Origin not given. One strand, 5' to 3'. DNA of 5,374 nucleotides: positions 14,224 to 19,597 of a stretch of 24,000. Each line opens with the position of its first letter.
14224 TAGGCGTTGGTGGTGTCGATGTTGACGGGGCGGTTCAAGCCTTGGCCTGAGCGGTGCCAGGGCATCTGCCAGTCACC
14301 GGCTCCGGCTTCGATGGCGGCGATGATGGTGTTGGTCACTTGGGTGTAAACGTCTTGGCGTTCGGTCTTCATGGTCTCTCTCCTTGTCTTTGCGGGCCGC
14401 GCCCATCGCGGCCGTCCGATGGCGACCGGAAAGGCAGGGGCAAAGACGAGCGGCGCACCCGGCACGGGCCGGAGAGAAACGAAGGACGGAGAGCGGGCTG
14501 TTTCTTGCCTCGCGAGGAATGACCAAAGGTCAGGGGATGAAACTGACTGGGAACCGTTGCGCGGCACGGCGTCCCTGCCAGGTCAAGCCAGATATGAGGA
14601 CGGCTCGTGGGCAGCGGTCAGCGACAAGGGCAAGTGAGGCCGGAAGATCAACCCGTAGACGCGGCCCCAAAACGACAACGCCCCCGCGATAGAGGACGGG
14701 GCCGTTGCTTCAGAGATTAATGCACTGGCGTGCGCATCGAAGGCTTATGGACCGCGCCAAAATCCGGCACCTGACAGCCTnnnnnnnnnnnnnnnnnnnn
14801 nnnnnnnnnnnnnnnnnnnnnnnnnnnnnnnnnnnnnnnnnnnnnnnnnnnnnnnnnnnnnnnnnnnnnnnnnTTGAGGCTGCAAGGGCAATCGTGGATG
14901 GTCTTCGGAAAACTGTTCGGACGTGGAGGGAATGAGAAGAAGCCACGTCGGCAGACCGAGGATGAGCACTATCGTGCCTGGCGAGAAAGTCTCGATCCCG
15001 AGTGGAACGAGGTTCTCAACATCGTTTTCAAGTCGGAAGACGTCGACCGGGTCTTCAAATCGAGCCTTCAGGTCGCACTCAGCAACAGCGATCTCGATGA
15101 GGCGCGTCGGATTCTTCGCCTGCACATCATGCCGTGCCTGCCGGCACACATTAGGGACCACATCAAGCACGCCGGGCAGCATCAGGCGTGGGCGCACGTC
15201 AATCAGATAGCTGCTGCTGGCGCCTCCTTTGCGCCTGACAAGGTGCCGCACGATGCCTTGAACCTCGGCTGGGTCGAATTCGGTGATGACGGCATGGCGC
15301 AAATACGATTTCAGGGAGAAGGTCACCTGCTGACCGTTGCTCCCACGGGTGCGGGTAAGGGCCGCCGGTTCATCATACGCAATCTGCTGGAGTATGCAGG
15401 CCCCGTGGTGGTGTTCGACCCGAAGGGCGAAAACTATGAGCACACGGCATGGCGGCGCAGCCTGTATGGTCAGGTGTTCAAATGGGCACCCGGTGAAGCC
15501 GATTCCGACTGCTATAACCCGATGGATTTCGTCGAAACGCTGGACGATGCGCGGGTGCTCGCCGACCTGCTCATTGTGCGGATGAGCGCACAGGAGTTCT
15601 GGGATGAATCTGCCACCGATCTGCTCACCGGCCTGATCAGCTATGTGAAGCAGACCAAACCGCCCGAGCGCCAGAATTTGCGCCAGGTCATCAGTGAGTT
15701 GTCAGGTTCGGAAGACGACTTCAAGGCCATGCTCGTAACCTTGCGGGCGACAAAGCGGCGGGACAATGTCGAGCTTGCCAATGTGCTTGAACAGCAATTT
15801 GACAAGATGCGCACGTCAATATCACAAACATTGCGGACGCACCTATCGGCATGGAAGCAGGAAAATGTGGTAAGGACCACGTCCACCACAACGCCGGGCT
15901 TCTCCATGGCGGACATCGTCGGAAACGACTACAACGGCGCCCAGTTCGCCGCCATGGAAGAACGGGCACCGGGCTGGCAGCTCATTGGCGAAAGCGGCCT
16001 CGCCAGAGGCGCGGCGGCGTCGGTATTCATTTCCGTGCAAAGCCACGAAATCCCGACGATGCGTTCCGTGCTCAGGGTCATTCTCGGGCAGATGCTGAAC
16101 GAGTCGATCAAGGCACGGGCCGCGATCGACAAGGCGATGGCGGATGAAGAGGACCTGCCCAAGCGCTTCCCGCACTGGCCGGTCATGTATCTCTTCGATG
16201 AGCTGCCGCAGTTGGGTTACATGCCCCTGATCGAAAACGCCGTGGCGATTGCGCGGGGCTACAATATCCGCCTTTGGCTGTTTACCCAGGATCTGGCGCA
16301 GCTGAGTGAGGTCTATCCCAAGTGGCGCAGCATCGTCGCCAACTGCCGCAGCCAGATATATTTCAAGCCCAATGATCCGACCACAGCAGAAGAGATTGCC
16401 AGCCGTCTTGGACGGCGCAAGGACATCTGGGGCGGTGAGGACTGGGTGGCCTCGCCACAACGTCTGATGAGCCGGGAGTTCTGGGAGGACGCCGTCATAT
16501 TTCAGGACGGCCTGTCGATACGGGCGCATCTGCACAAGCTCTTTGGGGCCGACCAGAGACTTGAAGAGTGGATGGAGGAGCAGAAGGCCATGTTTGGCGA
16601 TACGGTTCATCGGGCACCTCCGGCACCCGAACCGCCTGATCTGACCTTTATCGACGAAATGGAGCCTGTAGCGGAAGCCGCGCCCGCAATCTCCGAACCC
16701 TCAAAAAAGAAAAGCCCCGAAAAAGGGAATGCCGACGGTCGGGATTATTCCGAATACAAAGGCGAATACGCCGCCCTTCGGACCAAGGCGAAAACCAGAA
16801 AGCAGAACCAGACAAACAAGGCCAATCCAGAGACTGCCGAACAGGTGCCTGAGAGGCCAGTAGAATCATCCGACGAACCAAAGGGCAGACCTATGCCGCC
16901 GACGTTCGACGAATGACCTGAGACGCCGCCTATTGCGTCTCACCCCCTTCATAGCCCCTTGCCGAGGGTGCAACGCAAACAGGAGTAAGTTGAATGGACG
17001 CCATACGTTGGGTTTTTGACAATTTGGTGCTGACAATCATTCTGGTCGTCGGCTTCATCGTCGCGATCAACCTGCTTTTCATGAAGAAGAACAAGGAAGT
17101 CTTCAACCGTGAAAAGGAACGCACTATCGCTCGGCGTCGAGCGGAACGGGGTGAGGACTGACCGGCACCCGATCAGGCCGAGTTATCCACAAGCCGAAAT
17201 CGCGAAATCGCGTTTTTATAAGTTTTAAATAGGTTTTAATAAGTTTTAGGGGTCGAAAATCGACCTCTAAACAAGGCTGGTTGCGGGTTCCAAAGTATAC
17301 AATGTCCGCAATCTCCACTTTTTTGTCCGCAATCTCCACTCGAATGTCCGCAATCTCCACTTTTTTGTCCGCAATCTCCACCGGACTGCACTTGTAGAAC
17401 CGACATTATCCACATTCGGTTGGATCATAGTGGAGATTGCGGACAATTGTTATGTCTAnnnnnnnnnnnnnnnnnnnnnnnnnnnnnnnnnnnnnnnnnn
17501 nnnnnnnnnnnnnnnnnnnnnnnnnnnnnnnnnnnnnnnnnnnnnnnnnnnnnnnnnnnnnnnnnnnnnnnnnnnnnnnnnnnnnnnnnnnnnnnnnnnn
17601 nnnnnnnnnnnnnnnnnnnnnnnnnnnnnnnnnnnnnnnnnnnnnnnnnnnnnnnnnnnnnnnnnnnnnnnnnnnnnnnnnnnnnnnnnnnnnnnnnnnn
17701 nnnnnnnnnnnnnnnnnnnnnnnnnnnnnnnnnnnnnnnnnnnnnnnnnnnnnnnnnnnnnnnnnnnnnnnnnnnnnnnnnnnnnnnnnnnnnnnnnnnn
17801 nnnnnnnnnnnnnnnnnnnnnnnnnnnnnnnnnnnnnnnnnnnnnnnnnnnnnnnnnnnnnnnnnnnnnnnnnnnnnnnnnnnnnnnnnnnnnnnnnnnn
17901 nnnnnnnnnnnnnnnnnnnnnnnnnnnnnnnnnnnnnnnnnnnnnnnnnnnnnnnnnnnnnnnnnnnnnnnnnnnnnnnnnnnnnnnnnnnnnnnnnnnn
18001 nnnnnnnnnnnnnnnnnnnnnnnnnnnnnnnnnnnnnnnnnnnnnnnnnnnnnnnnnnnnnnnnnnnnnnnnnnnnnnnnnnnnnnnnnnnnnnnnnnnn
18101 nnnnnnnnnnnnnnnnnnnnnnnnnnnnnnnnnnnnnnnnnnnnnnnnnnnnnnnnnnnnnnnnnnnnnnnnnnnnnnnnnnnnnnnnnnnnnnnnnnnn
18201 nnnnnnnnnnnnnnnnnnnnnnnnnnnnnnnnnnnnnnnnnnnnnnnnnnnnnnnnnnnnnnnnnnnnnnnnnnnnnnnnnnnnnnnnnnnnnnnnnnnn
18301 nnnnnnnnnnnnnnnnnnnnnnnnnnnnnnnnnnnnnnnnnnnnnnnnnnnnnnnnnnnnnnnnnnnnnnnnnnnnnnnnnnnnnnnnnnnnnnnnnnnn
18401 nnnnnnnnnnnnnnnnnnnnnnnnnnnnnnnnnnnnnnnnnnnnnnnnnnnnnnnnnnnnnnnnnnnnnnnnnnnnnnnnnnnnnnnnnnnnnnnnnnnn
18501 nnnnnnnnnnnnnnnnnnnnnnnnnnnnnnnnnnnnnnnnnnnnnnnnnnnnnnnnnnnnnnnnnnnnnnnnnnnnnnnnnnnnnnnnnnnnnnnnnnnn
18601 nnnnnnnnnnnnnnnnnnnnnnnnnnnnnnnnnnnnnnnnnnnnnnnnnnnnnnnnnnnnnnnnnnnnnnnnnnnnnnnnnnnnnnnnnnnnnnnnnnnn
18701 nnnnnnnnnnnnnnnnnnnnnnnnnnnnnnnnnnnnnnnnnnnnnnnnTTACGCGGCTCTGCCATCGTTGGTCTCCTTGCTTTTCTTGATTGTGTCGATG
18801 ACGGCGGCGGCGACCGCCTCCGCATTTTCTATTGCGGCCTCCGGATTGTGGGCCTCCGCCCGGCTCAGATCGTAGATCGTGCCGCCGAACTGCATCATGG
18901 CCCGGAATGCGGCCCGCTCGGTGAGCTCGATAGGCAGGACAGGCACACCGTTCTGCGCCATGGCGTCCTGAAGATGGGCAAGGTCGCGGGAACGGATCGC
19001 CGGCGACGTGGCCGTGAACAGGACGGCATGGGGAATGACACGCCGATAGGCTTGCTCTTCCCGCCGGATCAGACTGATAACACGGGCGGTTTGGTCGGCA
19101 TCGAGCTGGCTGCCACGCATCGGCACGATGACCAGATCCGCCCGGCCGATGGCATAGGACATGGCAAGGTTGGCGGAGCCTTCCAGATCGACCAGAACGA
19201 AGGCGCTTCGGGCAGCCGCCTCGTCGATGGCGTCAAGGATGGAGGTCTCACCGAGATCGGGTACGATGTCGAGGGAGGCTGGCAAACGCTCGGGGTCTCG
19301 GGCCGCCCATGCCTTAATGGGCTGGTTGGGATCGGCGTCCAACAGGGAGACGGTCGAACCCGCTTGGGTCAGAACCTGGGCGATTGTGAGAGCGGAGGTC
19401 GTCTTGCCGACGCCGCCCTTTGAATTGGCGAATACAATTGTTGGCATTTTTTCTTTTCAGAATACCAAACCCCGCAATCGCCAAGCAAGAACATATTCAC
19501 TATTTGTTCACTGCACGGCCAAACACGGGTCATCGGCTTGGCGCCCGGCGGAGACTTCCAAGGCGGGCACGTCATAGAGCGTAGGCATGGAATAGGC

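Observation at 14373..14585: Hypothesis: the leaders act as Frpo-like single-strand promoters for early expression of ardC and neighbouring genes after conjugative entry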

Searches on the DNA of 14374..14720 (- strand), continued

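Call 92: get_annotated_region(hit=H41, flank=20000)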
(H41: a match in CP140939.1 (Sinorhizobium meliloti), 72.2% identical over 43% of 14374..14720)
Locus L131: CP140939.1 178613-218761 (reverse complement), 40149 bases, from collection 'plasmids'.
description: Sinorhizobium meliloti strain ml21 plasmid pMl1, complete sequence
organism: Sinorhizobium meliloti (NCBI taxid 382)
taxonomy: Bacteria; Pseudomonadota; Alphaproteobacteria; Hyphomicrobiales; Rhizobiaceae; Sinorhizobium; Sinorhizobium meliloti
host: -; source: Medicago lupulina,whole organism; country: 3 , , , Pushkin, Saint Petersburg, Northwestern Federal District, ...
typing (MOB-suite, as given by PLSDB): conjugative; replicon rep_cluster_471; relaxase MOBQ,MOBQ,MOBQ; mating-pair formation MPF_T
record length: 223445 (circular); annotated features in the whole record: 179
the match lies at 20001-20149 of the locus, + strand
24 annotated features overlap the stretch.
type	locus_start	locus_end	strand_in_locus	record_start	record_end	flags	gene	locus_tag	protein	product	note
CDS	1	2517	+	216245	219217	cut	-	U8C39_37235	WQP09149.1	Tn3 family transposase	-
CDS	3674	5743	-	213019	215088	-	-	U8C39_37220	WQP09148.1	recombinase family protein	-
CDS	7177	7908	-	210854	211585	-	-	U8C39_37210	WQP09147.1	nucleotidyltransferase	-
CDS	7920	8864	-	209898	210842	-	-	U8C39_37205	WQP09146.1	patatin-like phospholipase family protein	-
CDS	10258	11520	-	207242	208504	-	-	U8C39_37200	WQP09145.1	IS110 family transposase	-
CDS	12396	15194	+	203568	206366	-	-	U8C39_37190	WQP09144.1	S8 family serine peptidase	-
CDS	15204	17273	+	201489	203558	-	-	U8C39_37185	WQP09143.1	trypsin-like peptidase domain-containing protein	-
CDS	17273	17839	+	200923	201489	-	-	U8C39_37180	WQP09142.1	hypothetical protein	-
CDS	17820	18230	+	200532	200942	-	-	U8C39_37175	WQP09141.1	hypothetical protein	-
CDS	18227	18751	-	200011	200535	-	-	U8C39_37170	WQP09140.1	helix-turn-helix transcriptional regulator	-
CDS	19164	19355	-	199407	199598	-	-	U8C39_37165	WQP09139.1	hypothetical protein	-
CDS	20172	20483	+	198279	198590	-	-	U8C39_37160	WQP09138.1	DUF736 domain-containing protein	-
CDS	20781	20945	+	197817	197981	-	-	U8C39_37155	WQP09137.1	hypothetical protein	-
CDS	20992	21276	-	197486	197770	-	-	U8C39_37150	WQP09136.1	WGR domain-containing protein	-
CDS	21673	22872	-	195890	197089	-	-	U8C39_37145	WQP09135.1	DUF1173 domain-containing protein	-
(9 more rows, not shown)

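Call 93: get_annotated_region(hit=H44, flank=20000)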
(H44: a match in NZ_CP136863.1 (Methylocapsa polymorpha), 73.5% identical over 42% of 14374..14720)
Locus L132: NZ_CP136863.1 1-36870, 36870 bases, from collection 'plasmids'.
description: Methylocapsa polymorpha strain RX1 plasmid pRX1, complete sequence
organism: Methylocapsa polymorpha (NCBI taxid 3080828)
taxonomy: Bacteria; Pseudomonadota; Alphaproteobacteria; Hyphomicrobiales; Beijerinckiaceae; Methylocapsa; Methylocapsa polymorpha
host: -; source: Shagnum peat sample; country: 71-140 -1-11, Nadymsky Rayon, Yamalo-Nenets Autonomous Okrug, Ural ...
typing (MOB-suite, as given by PLSDB): non-mobilizable
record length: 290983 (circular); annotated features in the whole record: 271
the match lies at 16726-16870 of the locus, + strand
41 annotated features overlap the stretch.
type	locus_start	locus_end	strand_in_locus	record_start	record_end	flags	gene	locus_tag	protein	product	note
CDS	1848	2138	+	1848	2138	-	-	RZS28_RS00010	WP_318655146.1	hypothetical protein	-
CDS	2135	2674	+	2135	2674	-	-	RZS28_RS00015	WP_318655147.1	hypothetical protein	-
CDS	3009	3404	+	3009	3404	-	-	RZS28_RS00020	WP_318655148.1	helix-turn-helix domain-containing protein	GO:0006270 - DNA replication initiation [Evidence IEA]; GO:0006275 - regulation of DNA replication [Evidence IEA]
CDS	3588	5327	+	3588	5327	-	-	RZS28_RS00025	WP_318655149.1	ParB/RepB/Spo0J family partition protein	GO:0007059 - chromosome segregation [Evidence IEA]; GO:0000910 - cytokinesis [Evidence IEA]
CDS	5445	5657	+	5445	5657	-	-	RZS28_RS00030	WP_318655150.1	hypothetical protein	-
CDS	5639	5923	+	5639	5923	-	-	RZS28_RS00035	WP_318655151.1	hypothetical protein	-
CDS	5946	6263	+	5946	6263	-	-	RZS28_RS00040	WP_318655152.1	hypothetical protein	-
CDS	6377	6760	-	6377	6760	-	-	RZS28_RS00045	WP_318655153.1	carboxymuconolactone decarboxylase family protein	-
CDS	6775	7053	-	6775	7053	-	merP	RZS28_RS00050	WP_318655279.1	mercury resistance system periplasmic binding protein MerP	-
CDS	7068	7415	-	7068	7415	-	-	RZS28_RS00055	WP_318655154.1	mercuric transporter MerT family protein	-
CDS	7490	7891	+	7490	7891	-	-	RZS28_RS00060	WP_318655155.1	MerR family transcriptional regulator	-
CDS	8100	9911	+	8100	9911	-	arsA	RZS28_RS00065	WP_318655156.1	arsenical pump-driving ATPase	GO:0071722 - detoxification of arsenic-containing substance [Evidence IEA]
CDS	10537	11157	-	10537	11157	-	-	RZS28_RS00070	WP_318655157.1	BPSL0067 family protein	-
CDS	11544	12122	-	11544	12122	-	-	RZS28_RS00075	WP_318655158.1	hypothetical protein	-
CDS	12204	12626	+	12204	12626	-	-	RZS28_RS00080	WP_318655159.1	hypothetical protein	-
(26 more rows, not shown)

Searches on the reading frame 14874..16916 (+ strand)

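Call 22: search_protein_families(library=pfam, proteins=[window:14874-16916:+], max_evalue=0.01)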
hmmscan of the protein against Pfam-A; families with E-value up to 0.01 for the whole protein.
window:14874-16916:+ (680 aa): 5 families
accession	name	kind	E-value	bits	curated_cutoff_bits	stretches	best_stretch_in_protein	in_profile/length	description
PF02534.20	T4SS-DNA_transf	-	1.1e-50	173.3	20.1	2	144-340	38-250/468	Type IV secretory system Conjugative DNA transfer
PF12696.13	TraG-D_C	-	5.5e-22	78.5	22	1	436-515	1-82/126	TraM recognition site of TraD and TraG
PF10412.15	TrwB_AAD_bind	-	9.7e-19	67.9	20.5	1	150-515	16-326/387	Type IV secretion-system coupling protein DNA-binding domain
PF01935.23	DUF87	-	0.00081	20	23.2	1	151-315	25-172/220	Helicase HerA, central domain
PF17759.6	tRNA_synthFbeta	-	0.00098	19.1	22.4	0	277-320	42-82/214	Phenylalanyl tRNA synthetase beta chain CLM domain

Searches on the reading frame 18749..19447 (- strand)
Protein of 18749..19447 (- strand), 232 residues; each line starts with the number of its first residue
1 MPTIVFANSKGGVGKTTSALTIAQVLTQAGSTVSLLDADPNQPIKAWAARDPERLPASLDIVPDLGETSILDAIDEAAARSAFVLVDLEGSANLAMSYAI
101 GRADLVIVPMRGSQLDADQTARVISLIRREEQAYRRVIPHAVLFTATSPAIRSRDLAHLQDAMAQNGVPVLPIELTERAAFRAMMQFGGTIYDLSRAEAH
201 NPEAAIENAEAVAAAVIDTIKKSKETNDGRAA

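Call 22: search_protein_families(library=pfam, proteins=[window:18749-19447:-], max_evalue=0.01)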
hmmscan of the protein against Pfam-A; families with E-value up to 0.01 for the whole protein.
window:18749-19447:- (232 aa): 7 families
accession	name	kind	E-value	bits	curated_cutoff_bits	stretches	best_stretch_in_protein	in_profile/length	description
PF07015.17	VirC1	-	1.5e-17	64.2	24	1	1-207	1-207/231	VirC1 protein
PF09140.17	MipZ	-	2.2e-14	53.8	20.7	2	3-42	2-41/262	ATPase MipZ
PF01656.29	CbiA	-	1.3e-12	48.3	25.4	1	4-184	1-118/125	CobQ/CobB/MinD/ParA nucleotide binding domain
PF13614.12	AAA_31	-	2.4e-12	47.6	27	1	3-42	3-42/177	AAA domain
PF10609.15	ParA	-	6.3e-07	29.5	27.1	1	4-39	6-41/246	NUBPL iron-transfer P-loop NTPase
PF02374.21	ArsA_ATPase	-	6.9e-05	22.6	24.3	1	4-42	3-41/305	Anion-transporting ATPase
PF16575.11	CLP1_P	-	0.0067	16.7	26.6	0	12-43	4-35/188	mRNA cleavage and polyadenylation factor CLP1 P-loop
